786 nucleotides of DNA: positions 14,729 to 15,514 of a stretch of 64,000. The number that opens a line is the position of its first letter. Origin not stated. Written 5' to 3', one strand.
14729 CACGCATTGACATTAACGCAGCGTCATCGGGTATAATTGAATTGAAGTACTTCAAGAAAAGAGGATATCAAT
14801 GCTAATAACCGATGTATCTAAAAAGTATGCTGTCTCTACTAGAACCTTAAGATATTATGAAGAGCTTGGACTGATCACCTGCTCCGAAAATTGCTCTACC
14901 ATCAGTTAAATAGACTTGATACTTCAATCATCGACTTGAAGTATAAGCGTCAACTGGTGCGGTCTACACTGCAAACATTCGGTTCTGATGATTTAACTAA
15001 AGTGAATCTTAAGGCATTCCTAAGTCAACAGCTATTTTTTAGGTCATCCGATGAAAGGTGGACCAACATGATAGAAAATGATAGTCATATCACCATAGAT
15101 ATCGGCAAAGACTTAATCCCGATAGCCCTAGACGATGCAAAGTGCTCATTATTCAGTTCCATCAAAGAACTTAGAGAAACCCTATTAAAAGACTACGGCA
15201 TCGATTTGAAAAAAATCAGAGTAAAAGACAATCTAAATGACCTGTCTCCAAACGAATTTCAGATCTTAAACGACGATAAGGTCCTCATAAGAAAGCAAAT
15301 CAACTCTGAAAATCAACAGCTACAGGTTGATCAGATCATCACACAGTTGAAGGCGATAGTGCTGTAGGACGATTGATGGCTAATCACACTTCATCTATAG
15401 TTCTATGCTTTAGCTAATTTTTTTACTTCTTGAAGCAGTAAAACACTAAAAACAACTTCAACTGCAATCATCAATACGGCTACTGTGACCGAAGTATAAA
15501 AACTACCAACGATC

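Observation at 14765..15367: Relics of a MerR regulator and of an FlhA-type export-gate gene in an intergenic junkyard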

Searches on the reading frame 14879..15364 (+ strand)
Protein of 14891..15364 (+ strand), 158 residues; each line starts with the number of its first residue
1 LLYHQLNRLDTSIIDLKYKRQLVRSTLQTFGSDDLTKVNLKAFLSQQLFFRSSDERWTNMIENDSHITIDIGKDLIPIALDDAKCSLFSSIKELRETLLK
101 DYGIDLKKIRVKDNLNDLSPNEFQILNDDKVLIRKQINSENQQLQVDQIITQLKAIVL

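Call 3: search_protein_families(library=pfam, proteins=[window:14891-15364:+], max_evalue=10)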
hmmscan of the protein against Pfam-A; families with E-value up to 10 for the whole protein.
window:14891-15364:+ (158 aa): 4 families
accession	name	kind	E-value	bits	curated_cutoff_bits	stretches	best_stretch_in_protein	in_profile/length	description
PF00771.25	FHIPEP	-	1.6e-08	34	29.1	1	55-141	322-406/657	FHIPEP family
PF20162.4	Etd1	-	0.025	15.5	27.5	1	46-134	15-96/98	Septation protein etd1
PF15188.11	CCDC-167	-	0.093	13.4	27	1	89-145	4-59/84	Coiled-coil domain-containing protein 167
PF16590.10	ESP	-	0.31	11.8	22.7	1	101-154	37-89/91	Exocrine gland-secreting peptide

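Call 4: search_protein_families(library=ncbifam, proteins=[window:14891-15364:+], max_evalue=10)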
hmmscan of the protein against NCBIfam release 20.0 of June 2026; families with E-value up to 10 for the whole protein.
window:14891-15364:+ (158 aa): 3 families
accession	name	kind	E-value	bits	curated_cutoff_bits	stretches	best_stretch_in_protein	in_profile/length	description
TIGR01398.1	FlhA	equivalog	1.8e-09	36.4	772.1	1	53-138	334-417/678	flagellar biosynthesis protein FlhA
TIGR01399.1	hrcV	equivalog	0.00057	18.4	692.25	1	66-149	343-426/677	type III secretion system export apparatus subunit SctV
NF006884.0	PRK09375.2-5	equivalog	0.13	10.9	691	1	79-150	226-297/426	quinolinate synthase NadA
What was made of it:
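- On FHIPEP (FlhA/SctV export gate): TIGR01398 scores 36 bits against 772, and TIGR01399 scores 18 against 692 (call 4).
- The Pfam FHIPEP and TIGR FlhA matches are significant (calls 3, 4). The TIGR01398 score is 36 bits against a cut-off of 772 (call 4).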

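Call 6: find_homologous_proteins(query=window:14891-15364:+, max_evalue=0.001)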
Query window:14891-15364:+ (158 aa): 6 proteins with E <= 0.001 among 31 candidates.
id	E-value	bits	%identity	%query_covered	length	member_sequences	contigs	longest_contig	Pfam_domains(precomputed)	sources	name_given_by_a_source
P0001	4.5e-68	246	99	77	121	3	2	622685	PF00771.26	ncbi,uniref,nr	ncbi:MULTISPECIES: FHIPEP family type III secretion protein [unclassified Fusibacter]|uniref:FHIPEP 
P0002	7.0e-51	190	59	100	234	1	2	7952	PF00771.26,PF00376.30,PF13411.13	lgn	-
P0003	3.2e-50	188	61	100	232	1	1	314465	PF00376.30,PF13411.13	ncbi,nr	ncbi:MAG: MerR family DNA-binding transcriptional regulator [Clostridiales bacterium]|nr:MerR family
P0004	3.9e-50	188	59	100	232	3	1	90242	PF00771.26,PF00376.30,PF13411.13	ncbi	-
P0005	4.0e-50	188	60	100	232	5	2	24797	PF00376.30,PF13411.13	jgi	-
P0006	6.3e-47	177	55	100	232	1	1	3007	PF00771.26,PF00376.30,PF13411.13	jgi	-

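Call 9: find_encoding_contigs(protein=P0001, flank=10000, max_places=6)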
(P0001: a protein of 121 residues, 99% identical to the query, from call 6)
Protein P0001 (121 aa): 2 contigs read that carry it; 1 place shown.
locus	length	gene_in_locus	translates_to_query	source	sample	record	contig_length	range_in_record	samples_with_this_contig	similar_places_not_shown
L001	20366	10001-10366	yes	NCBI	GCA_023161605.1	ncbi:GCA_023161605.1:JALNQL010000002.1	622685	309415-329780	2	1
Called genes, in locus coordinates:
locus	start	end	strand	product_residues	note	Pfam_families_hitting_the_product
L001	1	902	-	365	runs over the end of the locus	PF02540:NAD_synthase (faint), PF03054:tRNA_Me_trans, PF20259:tRNA_Me_trans_M, PF20258:tRNA_Me_trans_C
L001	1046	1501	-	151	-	PF01592:NifU_N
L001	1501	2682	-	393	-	PF00266:Aminotran_5, PF01212:Beta_elim_lyase, PF01041:DegT_DnrJ_EryC1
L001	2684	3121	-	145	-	PF02082:Rrf2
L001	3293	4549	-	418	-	PF00278:Orn_DAP_Arg_deC, PF02784:Orn_Arg_deC_N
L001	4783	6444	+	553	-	PF00266:Aminotran_5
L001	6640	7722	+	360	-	PF18917:LiaI-LiaF-like_TM1 (faint), PF22570:LiaF-TM, PF09922:LiaF-like_C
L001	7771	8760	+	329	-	-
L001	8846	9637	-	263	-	PF12724:Flavodoxin_5, PF12797:Fer4_2 (faint), PF13237:Fer4_10 (faint), PF13484:Fer4_16 (faint), PF00037:Fer4 (faint), PF12837:Fer4_6 (faint), PF13187:Fer4_9 (weak), PF25160:LdpA_Fe-S-bd (weak), +1 more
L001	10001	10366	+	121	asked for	PF00771:FHIPEP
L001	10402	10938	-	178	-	PF22765:DUF7010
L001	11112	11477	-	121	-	PF00903:Glyoxalase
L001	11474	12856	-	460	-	PF01554:MatE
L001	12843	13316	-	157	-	PF12802:MarR_2, PF22381:Staph_reg_Sar_Rot, PF01047:MarR, PF13463:HTH_27 (weak), PF13412:HTH_24 (weak)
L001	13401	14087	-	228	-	PF01209:Ubie_methyltran, PF13489:Methyltransf_23 (weak), PF08241:Methyltransf_11, PF08242:Methyltransf_12 (weak), PF13649:Methyltransf_25, PF13847:Methyltransf_31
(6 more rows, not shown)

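Call 14: find_related_loci(query=A2, collection=genome_contigs, flank=6000)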
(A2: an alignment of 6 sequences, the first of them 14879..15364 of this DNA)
Query A2 (162 aa) in genome_contigs; peptide patterns used: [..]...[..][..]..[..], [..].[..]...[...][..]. (x = any residue, [..] = any of these).
31 stretches matched a pattern; 1 encode a relative of the query (tblastn E <= 1e-3); 1 distinct loci.
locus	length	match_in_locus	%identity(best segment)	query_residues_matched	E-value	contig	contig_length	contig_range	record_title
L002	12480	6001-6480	62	1-162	4e-63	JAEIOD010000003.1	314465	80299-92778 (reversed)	MAG: Clostridiales bacterium isolate MAG21 NODE_30_length_314465_cov_18.874887, whole genome shotgun sequence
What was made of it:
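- Tried and rejected: It returned only one locus (call 14).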

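Call 17: find_encoding_contigs(protein=P0004, flank=6000, max_places=4)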
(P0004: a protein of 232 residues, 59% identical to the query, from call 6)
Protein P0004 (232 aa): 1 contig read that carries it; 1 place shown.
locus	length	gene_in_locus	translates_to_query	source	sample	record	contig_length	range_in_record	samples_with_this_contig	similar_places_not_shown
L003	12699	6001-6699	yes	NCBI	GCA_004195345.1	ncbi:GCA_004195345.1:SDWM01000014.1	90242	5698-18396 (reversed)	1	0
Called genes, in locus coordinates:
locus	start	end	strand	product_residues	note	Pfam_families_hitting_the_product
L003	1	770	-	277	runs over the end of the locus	PF02739:5_3_exonuc_N, PF01367:5_3_exonuc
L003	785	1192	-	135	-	PF00583:Acetyltransf_1, PF13673:Acetyltransf_10, PF13508:Acetyltransf_7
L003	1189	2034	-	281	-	PF01633:Choline_kinase (weak), PF01636:APH, PF03881:Fructosamin_kin (faint)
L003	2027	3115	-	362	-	-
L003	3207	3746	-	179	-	-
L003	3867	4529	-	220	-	PF12746:GNAT_acetyltran, PF13302:Acetyltransf_3, PF00583:Acetyltransf_1, PF08445:FR47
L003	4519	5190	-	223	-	PF20194:DUF6557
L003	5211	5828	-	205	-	PF12535:Nudix_N, PF00293:NUDIX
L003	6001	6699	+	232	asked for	PF00376:MerR, PF13411:MerR_1, PF00771:FHIPEP (weak)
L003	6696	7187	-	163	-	PF00583:Acetyltransf_1, PF13508:Acetyltransf_7 (weak), PF13673:Acetyltransf_10, PF08445:FR47 (weak)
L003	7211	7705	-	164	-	PF00293:NUDIX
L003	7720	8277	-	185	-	-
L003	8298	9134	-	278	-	PF12746:GNAT_acetyltran, PF00583:Acetyltransf_1, PF13302:Acetyltransf_3, PF13508:Acetyltransf_7 (faint)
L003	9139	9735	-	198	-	PF00583:Acetyltransf_1, PF13508:Acetyltransf_7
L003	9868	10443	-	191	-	PF13489:Methyltransf_23 (weak)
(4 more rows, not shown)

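Call 18: find_encoding_contigs(protein=P0003, flank=6000, max_places=4)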
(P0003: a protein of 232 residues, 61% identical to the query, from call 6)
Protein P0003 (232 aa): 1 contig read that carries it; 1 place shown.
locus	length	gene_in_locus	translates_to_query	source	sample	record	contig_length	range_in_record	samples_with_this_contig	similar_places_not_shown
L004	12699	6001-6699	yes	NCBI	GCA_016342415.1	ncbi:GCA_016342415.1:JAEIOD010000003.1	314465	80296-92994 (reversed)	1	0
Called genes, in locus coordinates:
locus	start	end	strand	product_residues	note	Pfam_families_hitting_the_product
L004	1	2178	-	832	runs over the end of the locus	PF12704:MacB_PCD, PF02687:FtsX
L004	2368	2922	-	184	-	PF13302:Acetyltransf_3, PF00583:Acetyltransf_1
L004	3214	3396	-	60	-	-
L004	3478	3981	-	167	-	-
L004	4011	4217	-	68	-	-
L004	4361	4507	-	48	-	-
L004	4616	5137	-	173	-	-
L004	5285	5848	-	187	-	-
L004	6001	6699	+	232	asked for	PF00376:MerR, PF13411:MerR_1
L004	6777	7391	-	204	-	PF04892:VanZ-LLP1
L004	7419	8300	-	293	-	-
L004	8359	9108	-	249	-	PF03808:Glyco_tran_WecG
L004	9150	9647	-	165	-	-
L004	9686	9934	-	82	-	-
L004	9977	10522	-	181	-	PF04229:GrpB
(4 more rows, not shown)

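Call 22: search_solved_structures(query=A2, max_evalue=1, show_alignments=2)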
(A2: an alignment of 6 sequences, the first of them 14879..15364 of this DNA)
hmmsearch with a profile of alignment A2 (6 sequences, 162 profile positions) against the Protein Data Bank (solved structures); distinct sequences matched with E-value up to 1: 10.
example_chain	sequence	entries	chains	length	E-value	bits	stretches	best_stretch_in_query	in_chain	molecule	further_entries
12dv_B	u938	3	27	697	0.0031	21.1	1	71-125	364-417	Flagellar biosynthesis protein FlhA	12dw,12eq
7amy_A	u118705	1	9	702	0.0036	20.9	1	70-136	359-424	Flagellar biosynthesis protein FlhA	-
3mix_A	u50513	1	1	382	0.0095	19.5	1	71-137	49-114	Flagellar biosynthesis protein flhA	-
3myd_A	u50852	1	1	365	0.024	18.2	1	71-129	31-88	Flagellar biosynthesis protein flhA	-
6ai0_A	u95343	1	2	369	0.48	14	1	61-131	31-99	Flagellar biosynthesis protein FlhA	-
6ai3_A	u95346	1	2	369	0.48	14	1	61-131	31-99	Flagellar biosynthesis protein FlhA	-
6ai1_A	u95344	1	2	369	0.48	14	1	61-131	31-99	Flagellar biosynthesis protein FlhA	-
6ai2_A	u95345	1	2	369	0.48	14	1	61-131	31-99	Flagellar biosynthesis protein FlhA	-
3a5i_A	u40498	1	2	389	0.53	13.8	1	61-131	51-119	Flagellar biosynthesis protein flhA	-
7ctn_A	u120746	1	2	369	0.55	13.8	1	63-131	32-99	Flagellar biosynthesis protein FlhA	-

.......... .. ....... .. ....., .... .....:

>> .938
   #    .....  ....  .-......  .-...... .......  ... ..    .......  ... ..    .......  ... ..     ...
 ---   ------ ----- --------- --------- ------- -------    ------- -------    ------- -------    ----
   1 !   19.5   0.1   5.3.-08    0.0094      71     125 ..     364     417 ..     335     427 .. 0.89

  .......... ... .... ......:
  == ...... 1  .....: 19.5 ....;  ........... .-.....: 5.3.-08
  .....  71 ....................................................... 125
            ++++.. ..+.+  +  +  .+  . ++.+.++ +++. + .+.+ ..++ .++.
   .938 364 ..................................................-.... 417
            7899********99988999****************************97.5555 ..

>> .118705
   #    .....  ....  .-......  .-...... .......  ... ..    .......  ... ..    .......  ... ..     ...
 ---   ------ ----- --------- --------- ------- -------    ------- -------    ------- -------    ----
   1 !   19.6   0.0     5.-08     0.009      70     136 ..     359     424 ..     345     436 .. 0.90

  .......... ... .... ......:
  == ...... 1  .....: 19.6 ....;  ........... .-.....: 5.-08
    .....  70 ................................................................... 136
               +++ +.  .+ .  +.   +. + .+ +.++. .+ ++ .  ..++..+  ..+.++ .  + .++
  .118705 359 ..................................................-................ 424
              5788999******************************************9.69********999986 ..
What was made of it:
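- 15083..15301 (+): FlhA-D1-like domain (strand-helix-helix-three strands), the segment homologous to FlhA residues about 353-424. PDB profile hits are all FlhA (call 22).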

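Call 23: predict_structure(alignment_id=A1)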
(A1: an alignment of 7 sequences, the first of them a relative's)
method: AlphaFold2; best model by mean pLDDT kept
length: 232 residues; sequences in the alignment: 7
mean_pLDDT: 56.1   pTM: 0.39
mean pLDDT of the five models: 56.1, 53.1, 52.6, 52.6, 52.1
residues with pLDDT >= 90: 0; 70-90: 50; 50-70: 100; < 50: 82
segments of 3 or more residues with pLDDT < 50: 23-25, 30-37, 84-143, 150-157
pLDDT, mean of each block of 10 residues (from residue 1): 62 56 50 44 55 58 65 63 42 39 41 40 34 36 50 45 71 74 59 71 78 76 78 65
secondary structure, 60 per line:
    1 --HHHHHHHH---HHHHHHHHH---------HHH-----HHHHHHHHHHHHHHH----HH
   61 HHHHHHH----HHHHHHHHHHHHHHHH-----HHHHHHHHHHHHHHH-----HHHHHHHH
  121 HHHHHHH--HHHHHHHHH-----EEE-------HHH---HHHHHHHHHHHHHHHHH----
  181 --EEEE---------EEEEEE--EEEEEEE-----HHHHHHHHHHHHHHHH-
elements in order: H3-10 H14-22 H40-54 H59-67 H72-87 H93-107 H113-127 H130-138 E144-146 H160-176 E183-186 E196-201 E204-210 H216-231
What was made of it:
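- Tried and rejected: With 7 sequences it was too poor to use (pLDDT 56, call 23).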

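Call 24: search_protein_representatives(alignment_id=A2)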
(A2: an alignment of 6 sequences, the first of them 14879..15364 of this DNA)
Query: 6 sequences, 162 profile positions. Proteins with E-value up to 0.001 (for the whole library): 58; up to 1e-10: 27; up to 1e-30: 12. The best 58 are listed.
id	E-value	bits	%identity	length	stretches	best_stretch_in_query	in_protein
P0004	5.9e-76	270.6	-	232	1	1-162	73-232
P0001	5.8e-57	208.8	-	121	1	43-162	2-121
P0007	1.3e-45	171.9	-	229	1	2-162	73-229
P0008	4.1e-44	167.1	-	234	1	1-162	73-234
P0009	6.3e-42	159.9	-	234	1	3-161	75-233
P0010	2.2e-40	154.9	-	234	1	2-162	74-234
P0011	5.4e-37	143.9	-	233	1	2-162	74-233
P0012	5.5e-37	143.9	-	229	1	2-161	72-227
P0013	1.2e-35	139.6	-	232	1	2-161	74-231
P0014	1.9e-35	138.9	-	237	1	6-161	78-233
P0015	2.8e-34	135.1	-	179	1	2-162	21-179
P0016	6.5e-32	127.4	-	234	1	2-158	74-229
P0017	6.0e-30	121.0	-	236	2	6-158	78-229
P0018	1.0e-28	117.0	-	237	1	2-159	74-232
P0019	2.0e-28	116.1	-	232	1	1-160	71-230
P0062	9.7e-04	35.8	-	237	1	2-148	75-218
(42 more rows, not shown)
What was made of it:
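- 14879..15367 (+): Surviving 3' part of the gene in the shifted frame: 162 codons plus stop, equal to residues 73-232 of intact homologs (rest of the coiled coil, helical linker, C-terminal domain). There is no internal stop, and all family-conserved residues are retained. Full-length matches in the representative search (call 24).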

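Call 32: list_cluster_members(proteins=[P0001, P0004, P0065])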
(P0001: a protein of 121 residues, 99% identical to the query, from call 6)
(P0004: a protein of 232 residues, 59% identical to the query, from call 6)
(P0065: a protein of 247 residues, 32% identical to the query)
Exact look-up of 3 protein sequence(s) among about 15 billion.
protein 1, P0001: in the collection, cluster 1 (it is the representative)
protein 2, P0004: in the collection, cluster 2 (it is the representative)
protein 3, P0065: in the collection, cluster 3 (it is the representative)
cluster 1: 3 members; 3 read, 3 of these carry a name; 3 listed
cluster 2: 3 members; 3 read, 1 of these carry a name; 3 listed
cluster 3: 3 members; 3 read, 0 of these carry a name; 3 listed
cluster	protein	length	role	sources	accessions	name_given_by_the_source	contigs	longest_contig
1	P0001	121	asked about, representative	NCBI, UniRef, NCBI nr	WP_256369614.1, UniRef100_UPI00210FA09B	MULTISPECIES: FHIPEP family type III secretion protein [unclassified Fusibacter] | FHIPEP family type III secretion protein n=1 Tax=unclassified Fusibacter TaxID=2624464 ... | FHIPEP family type III secretion protein [Fusibacter sp. A1]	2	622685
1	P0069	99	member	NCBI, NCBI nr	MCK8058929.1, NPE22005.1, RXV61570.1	hypothetical protein DWB64_09180 [Fusibacter sp. A1] | flagellar biosynthesis protein FlhA [Fusibacter sp. A2]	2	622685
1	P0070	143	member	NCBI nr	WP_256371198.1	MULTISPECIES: FHIPEP family type III secretion protein [unclassified Fusibacter]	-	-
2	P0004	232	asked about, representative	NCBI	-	-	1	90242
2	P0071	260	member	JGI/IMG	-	DNA-binding transcriptional MerR regulator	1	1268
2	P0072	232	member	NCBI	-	-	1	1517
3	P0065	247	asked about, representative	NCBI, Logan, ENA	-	-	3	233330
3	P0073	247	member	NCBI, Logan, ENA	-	-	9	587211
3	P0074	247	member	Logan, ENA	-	-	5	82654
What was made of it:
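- Real in the organism: the identical remnant is recorded under three GenBank accessions from Fusibacter sp. A1 and A2 (call 32), and the contig is seen in two samples (call 9). GenBank names the ORF FlhA or FHIPEP (call 32). The same sequence occurs in assemblies of two strains under three protein accessions (calls 9, 32).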

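Call 38: find_encoding_contigs(protein=P0005, flank=5000, max_places=2)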
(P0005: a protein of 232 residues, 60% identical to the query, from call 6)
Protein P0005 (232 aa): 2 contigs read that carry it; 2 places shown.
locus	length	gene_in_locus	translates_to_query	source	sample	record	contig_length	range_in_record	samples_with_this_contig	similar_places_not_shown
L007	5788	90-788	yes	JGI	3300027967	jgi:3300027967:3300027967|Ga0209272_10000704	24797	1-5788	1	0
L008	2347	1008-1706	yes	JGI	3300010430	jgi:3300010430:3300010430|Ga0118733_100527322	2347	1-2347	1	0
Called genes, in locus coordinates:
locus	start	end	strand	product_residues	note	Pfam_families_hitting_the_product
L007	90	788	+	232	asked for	PF00376:MerR, PF13411:MerR_1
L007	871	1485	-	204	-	PF04892:VanZ-LLP1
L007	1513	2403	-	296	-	-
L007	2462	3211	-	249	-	PF03808:Glyco_tran_WecG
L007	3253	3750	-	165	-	-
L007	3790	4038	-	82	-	-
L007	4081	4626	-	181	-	PF04229:GrpB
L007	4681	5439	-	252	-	PF08241:Methyltransf_11, PF13649:Methyltransf_25, PF13847:Methyltransf_31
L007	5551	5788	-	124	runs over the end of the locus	-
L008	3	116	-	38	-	?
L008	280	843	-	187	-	-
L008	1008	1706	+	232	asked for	PF00376:MerR, PF13411:MerR_1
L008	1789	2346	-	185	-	?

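Call 39: find_encoding_contigs(protein=P0002, flank=5000, max_places=2)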
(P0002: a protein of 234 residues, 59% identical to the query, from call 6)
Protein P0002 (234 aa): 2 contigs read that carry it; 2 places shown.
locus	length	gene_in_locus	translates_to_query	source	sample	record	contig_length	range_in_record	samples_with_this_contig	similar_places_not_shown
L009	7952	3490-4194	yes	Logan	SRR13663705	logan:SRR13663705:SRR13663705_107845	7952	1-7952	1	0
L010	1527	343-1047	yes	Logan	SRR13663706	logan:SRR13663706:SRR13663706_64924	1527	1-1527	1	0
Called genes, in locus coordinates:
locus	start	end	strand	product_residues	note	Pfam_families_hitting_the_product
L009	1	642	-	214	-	?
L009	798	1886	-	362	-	PF00165:HTH_AraC (weak), PF12833:HTH_18, PF00165:HTH_AraC (weak)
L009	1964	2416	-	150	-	-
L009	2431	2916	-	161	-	PF00583:Acetyltransf_1, PF13673:Acetyltransf_10, PF13508:Acetyltransf_7, PF08445:FR47 (weak)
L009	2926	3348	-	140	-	PF00903:Glyoxalase, PF13669:Glyoxalase_4 (weak)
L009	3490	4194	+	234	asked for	PF00376:MerR, PF13411:MerR_1, PF00771:FHIPEP (weak)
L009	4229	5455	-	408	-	PF13474:SnoaL_3 (faint)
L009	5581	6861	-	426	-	PF05977:MFS_3, PF07690:MFS_1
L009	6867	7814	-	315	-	PF04655:APH_6_hur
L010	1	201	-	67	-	?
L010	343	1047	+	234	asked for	PF00376:MerR, PF13411:MerR_1, PF00771:FHIPEP (weak)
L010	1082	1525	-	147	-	?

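Call 44: predict_structure(alignment_id=A4)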
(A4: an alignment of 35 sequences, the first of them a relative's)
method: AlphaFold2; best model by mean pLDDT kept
length: 232 residues; sequences in the alignment: 35
mean_pLDDT: 83.1   pTM: 0.44
mean pLDDT of the five models: 83.1, 82.8, 81.6, 81.3, 81.0
residues with pLDDT >= 90: 93; 70-90: 103; 50-70: 22; < 50: 14
segments of 3 or more residues with pLDDT < 50: 128-140
pLDDT, mean of each block of 10 residues (from residue 1): 96 96 95 96 95 93 88 89 91 84 69 61 53 40 83 82 89 82 84 89 84 87 89 77
secondary structure, 60 per line:
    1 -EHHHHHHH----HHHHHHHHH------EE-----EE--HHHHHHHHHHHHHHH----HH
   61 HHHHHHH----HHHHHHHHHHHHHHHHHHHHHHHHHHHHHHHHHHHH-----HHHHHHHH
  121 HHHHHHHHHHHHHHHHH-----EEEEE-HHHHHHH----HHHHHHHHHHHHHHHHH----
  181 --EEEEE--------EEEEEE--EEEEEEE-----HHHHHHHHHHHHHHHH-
elements in order: H3-9 H14-22 H40-54 H59-67 H72-107 H113-137 E143-147 H149-155 H160-176 E183-187 E196-201 E204-210 H216-231
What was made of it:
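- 15054..15070 (+): Candidate internal translation start: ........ (15054-15061), 6 nt, then ATG (15068-15070). It would give a 99-aa product (15068..15367) made of the FlhA-D1-like domain only. The Met falls in the low-confidence linker just before the domain (call 44).
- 15302..15367 (+): C-terminal amphipathic helix specific to this family (…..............) and the stop codon. The model has a helix at 216-231 (call 44).
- On MerR family regulators: The model of P0003 has a helix at 72-107 (call 44).
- Tried and rejected: It was replaced by a 35-sequence model (call 44).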
